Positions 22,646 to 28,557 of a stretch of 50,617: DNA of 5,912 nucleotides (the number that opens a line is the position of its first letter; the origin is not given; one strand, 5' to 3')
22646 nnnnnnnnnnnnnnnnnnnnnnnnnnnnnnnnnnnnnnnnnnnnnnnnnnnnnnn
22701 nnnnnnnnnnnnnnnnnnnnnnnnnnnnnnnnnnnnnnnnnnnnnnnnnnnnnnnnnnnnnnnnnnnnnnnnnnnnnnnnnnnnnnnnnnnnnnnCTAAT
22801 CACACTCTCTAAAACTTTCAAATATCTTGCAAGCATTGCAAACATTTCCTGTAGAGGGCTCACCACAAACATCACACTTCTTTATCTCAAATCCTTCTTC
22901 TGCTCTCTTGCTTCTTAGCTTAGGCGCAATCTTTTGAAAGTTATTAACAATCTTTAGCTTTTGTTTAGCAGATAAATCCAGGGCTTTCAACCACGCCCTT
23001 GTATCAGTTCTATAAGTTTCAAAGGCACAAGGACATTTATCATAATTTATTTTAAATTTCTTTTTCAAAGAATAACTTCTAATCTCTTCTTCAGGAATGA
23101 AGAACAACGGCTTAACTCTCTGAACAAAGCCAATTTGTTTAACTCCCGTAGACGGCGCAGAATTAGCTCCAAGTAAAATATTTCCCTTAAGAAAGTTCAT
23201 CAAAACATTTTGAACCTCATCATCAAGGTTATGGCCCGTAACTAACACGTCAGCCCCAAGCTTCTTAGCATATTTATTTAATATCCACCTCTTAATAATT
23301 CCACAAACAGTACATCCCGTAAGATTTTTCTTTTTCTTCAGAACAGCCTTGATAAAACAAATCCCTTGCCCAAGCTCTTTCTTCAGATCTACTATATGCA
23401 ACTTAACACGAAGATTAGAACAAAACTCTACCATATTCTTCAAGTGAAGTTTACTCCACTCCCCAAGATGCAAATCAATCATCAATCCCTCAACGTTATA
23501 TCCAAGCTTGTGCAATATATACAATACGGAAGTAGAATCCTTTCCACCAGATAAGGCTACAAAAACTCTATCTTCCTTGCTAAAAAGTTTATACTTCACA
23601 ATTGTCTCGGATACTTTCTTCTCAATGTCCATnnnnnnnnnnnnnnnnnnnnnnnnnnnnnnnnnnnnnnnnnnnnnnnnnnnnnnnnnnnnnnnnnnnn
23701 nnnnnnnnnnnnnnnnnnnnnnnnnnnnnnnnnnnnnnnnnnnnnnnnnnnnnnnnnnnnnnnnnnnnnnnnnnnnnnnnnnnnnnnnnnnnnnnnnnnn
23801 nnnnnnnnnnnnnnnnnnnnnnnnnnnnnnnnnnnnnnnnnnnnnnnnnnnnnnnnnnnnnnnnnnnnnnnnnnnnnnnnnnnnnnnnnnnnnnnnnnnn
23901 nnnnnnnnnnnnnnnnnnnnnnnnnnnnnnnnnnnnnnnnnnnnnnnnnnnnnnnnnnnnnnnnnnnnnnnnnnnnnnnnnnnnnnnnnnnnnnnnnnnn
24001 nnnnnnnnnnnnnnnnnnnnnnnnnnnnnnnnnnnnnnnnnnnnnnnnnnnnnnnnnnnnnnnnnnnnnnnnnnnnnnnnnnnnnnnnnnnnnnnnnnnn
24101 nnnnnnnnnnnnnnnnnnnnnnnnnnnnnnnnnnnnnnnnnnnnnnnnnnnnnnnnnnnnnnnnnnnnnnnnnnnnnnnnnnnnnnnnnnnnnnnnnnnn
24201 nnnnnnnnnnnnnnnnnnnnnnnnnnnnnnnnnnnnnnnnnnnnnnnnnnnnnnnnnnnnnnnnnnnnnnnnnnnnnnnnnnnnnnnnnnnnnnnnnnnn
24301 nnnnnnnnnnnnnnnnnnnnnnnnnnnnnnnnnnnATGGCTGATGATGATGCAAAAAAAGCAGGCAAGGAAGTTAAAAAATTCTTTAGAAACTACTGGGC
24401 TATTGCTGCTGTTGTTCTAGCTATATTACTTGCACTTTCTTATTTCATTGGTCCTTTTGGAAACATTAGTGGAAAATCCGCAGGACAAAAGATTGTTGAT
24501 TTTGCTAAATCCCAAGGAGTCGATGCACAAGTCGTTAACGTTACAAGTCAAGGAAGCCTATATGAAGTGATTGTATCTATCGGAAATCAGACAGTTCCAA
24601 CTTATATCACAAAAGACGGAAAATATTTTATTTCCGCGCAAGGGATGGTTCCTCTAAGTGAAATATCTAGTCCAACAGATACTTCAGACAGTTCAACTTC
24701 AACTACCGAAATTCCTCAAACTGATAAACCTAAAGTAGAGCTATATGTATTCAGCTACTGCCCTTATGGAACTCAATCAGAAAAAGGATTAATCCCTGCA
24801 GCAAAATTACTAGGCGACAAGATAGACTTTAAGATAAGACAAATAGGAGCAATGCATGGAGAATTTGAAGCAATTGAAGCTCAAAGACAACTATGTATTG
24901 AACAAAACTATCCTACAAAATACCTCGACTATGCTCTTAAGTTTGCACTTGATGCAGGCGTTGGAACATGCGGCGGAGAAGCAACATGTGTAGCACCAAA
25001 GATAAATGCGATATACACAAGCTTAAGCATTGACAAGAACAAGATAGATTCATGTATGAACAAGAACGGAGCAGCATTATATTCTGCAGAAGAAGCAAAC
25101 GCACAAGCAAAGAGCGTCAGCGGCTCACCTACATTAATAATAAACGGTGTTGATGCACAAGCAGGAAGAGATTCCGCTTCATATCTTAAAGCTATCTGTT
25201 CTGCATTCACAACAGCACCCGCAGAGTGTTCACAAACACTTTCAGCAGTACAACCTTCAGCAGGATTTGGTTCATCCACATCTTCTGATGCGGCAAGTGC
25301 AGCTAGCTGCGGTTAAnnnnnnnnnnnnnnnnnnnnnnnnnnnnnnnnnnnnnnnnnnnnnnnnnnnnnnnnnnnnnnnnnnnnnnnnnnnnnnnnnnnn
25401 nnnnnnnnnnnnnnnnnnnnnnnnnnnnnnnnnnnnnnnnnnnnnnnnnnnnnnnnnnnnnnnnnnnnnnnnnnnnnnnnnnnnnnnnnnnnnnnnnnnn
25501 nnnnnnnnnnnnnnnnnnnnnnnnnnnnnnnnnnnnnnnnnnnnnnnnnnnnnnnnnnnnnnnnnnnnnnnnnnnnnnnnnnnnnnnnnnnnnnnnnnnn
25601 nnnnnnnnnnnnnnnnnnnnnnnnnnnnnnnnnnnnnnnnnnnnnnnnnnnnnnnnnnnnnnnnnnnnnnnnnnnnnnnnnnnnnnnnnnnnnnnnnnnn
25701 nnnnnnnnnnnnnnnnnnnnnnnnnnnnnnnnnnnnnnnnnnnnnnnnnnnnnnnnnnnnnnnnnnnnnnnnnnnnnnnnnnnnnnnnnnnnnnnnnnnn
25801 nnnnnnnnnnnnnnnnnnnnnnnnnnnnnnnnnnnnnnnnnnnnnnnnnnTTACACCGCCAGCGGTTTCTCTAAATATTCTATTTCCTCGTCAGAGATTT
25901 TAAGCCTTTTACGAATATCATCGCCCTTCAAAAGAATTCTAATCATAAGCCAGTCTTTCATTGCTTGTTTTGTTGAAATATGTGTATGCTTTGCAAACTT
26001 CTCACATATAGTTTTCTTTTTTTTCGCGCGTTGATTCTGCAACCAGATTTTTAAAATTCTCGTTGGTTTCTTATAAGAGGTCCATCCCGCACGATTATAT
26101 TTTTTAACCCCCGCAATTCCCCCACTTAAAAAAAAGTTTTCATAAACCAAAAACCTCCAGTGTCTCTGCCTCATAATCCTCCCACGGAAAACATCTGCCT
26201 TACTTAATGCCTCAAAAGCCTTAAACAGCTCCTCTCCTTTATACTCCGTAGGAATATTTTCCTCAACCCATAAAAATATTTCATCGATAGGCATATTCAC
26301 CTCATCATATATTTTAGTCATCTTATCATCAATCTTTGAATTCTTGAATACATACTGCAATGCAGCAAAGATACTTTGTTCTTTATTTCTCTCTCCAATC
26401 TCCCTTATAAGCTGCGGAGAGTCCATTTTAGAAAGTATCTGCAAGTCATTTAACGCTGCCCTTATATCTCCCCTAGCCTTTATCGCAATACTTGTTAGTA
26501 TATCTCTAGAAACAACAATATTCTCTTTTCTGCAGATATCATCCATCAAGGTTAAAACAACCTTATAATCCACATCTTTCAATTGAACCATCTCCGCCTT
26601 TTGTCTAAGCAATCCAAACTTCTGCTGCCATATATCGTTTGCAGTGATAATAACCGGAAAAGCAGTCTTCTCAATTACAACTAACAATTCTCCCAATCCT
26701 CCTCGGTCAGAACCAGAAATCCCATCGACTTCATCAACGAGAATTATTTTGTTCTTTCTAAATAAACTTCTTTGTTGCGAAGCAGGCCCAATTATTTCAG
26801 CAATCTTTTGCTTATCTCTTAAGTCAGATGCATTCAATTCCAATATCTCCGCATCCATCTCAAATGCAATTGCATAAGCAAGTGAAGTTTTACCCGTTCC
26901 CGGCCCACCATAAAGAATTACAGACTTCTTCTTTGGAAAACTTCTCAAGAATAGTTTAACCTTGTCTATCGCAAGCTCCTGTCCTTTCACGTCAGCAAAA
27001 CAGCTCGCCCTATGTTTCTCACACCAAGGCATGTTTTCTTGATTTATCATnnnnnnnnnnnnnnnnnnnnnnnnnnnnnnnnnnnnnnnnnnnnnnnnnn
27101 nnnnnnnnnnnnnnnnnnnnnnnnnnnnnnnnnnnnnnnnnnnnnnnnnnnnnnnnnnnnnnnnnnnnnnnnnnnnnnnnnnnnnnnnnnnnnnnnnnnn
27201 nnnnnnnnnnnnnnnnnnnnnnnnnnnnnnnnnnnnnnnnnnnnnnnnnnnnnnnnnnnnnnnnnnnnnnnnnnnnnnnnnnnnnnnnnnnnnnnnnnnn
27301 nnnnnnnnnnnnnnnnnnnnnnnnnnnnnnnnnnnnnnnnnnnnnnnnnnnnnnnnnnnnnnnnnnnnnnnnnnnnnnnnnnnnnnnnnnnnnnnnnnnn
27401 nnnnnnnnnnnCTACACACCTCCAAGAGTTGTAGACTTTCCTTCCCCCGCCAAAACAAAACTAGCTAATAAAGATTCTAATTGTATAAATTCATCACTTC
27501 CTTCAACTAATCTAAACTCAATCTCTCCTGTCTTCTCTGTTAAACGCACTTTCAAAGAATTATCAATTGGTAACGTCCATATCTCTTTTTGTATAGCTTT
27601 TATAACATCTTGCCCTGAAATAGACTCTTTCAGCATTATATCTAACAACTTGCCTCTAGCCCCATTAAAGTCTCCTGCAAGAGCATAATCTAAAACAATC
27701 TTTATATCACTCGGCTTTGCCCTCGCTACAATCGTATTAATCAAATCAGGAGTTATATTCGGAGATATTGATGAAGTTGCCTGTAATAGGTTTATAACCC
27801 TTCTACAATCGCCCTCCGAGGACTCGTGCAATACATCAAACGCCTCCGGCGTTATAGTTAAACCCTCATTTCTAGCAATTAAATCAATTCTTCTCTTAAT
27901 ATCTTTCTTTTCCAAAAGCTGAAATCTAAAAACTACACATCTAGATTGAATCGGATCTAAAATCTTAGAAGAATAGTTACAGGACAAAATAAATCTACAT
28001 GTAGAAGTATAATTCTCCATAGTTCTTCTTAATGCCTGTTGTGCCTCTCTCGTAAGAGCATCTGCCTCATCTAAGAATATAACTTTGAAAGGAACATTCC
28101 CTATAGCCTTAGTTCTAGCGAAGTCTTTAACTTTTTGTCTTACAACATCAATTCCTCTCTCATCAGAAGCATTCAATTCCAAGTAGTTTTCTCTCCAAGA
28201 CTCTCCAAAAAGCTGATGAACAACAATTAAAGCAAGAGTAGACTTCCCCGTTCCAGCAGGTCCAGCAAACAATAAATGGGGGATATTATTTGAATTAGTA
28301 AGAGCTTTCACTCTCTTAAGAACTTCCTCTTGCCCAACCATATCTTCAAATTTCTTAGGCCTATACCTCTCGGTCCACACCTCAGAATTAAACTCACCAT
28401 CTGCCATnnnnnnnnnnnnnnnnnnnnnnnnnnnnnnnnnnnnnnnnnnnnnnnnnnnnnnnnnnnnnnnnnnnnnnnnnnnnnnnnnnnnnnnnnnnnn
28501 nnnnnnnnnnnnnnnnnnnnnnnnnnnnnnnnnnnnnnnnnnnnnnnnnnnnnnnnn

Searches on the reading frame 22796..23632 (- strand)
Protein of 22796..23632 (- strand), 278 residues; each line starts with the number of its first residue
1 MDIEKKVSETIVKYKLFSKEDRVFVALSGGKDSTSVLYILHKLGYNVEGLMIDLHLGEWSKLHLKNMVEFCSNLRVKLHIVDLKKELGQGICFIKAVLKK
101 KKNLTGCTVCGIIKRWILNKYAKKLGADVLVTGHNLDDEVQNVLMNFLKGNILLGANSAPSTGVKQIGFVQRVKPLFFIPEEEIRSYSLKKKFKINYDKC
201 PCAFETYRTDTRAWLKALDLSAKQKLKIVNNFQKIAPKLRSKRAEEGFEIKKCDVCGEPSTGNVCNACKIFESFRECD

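Call 20: search_protein_families(library=pfam, proteins=[window:22796-23632:-], max_evalue=0.01)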
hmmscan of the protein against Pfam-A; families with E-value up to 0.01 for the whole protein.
window:22796-23632:- (278 aa): 7 families
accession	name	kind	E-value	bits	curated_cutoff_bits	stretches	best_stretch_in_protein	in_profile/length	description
PF01171.26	ATP_bind_3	-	9.7e-16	58.4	27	1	23-199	2-167/182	PP-loop family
PF03054.22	tRNA_Me_trans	-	1.1e-09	38.7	20.6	1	22-136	2-128/202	tRNA methyl transferase HUP domain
PF06508.19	QueC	-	1.1e-06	28.8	22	1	23-90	2-69/210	Queuosine biosynthesis protein QueC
PF02568.20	ThiI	-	0.00011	22.4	20.5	1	21-138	4-120/197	Thiamine biosynthesis protein (ThiI)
PF01507.26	PAPS_reduct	-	0.00016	22.2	22.5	1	23-196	2-157/175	Phosphoadenosine phosphosulfate reductase domain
PF02540.23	NAD_synthase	-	0.0014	18.2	21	1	19-135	17-130/242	NAD synthase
PF00764.25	Arginosuc_synth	-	0.0017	18.9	27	1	22-95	1-73/162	Arginosuccinate synthase N-terminal HUP domain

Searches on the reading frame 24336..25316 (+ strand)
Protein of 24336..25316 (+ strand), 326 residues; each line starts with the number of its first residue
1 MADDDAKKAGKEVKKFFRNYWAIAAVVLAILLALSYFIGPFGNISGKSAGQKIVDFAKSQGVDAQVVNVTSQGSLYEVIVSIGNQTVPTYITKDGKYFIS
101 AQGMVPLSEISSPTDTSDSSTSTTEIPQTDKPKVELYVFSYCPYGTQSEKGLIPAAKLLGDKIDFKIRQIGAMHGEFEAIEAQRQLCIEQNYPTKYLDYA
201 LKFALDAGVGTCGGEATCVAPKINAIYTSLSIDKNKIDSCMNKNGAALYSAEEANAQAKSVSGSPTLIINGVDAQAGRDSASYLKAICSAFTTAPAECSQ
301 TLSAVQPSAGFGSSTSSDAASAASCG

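Call 37: search_protein_families(library=pfam, proteins=[window:24336-25316:+], max_evalue=0.001)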
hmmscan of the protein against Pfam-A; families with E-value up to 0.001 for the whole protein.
window:24336-25316:+ (326 aa): 2 families
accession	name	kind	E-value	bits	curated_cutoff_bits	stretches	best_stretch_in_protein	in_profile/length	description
PF25011.1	VSR_TRX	-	0.0001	22.5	27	1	181-288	92-208/208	Vacuolar sorting receptor thioredoxin-like domain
PF00462.30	Glutaredoxin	-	0.00059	20.4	22.9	0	52-89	14-52/60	Glutaredoxin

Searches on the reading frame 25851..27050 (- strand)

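Call 37: search_protein_families(library=pfam, proteins=[window:25851-27050:-], max_evalue=0.001)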
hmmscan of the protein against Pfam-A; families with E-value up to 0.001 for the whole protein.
window:25851-27050:- (399 aa): 10 families
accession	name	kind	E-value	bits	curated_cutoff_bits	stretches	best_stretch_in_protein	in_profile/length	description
PF00004.35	AAA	-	7.3e-17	62.5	21.2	1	44-149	1-120/131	ATPase family associated with various cellular activities (AAA)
PF21960.2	RCF1-5-like_lid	-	3.6e-08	33.7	27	1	169-205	3-40/43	RCF1/5-like, AAA+ ATPase lid domain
PF05496.18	RuvB_N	-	2.6e-07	31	27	1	14-109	2-94/159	Holliday junction DNA helicase RuvB P-loop domain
PF01695.23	IstB_IS21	-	1.4e-06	28.5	24.1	1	40-141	91-199/238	IstB-like ATP binding protein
PF20720.3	nSTAND3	-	6.9e-05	23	27.2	1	38-90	14-64/155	Novel STAND NTPase 3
PF25361.1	AAA_lid_RFC1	-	0.00019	21.3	34.9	1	169-207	8-46/59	RFC1-like, AAA+ ATPase lid domain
PF00519.23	PPV_E1_C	-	0.00063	19.4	26.5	0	28-69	106-147/289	Papillomavirus helicase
PF13173.12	AAA_14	-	0.00067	20.1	27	0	41-111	2-74/129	AAA domain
PF00910.28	RNA_helicase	-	0.00079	20.3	21.5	0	44-133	1-82/105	RNA helicase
PF16193.11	AAA_assoc_2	-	0.00097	19.8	34.3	0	175-220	2-41/81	AAA C-terminal domain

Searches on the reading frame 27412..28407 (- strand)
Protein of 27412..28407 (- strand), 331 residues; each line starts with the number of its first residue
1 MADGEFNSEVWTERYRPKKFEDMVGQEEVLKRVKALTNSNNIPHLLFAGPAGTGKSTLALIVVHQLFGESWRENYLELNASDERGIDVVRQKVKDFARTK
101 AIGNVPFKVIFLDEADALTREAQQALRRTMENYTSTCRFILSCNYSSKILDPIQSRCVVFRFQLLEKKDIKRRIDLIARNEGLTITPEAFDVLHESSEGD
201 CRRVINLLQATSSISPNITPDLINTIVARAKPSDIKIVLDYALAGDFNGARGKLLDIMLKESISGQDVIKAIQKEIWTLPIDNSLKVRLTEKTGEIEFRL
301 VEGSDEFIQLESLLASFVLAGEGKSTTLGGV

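Call 37: search_protein_families(library=pfam, proteins=[window:27412-28407:-], max_evalue=0.001)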
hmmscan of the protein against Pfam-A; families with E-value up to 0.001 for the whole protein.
window:27412-28407:- (331 aa): 13 families
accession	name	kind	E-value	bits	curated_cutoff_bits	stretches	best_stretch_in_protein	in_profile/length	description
PF08542.16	Rep_fac_C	-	2e-17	63.8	23.6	1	231-316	2-88/88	Replication factor C C-terminal domain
PF00004.35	AAA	-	7.1e-16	59.3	21.2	1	45-159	1-125/131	ATPase family associated with various cellular activities (AAA)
PF13177.12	DNA_pol3_delta2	-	8.3e-14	52.3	27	1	85-164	82-159/161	DNA polymerase III, delta subunit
PF25361.1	AAA_lid_RFC1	-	8.5e-10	38.4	34.9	1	169-219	3-53/59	RFC1-like, AAA+ ATPase lid domain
PF05496.18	RuvB_N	-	3.3e-08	33.9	27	1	16-134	2-112/159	Holliday junction DNA helicase RuvB P-loop domain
PF25199.1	nSTAND_NTPase5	-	1.9e-06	28.2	34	1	28-145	27-134/145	Novel STAND NTPase 5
PF04851.21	ResIII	-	1.2e-05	25.8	22.5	1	26-209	8-151/164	Type III restriction enzyme, res subunit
PF01078.27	Mg_chelatase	-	1.2e-05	25.3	20.3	0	20-80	2-59/207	Magnesium chelatase, subunit ChlI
PF13173.12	AAA_14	-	1.7e-05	25.3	27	1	45-148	5-102/129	AAA domain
PF13191.12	AAA_16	-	6.4e-05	24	32.6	0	24-66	3-48/167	AAA ATPase domain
PF13401.12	AAA_22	-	6.7e-05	23.6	27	0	88-141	70-120/130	AAA domain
PF03215.21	Rad17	-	0.0002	21.8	23.8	1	8-75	6-77/186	Rad17 P-loop domain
PF16193.11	AAA_assoc_2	-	0.00047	20.8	34.3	0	181-227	3-55/81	AAA C-terminal domain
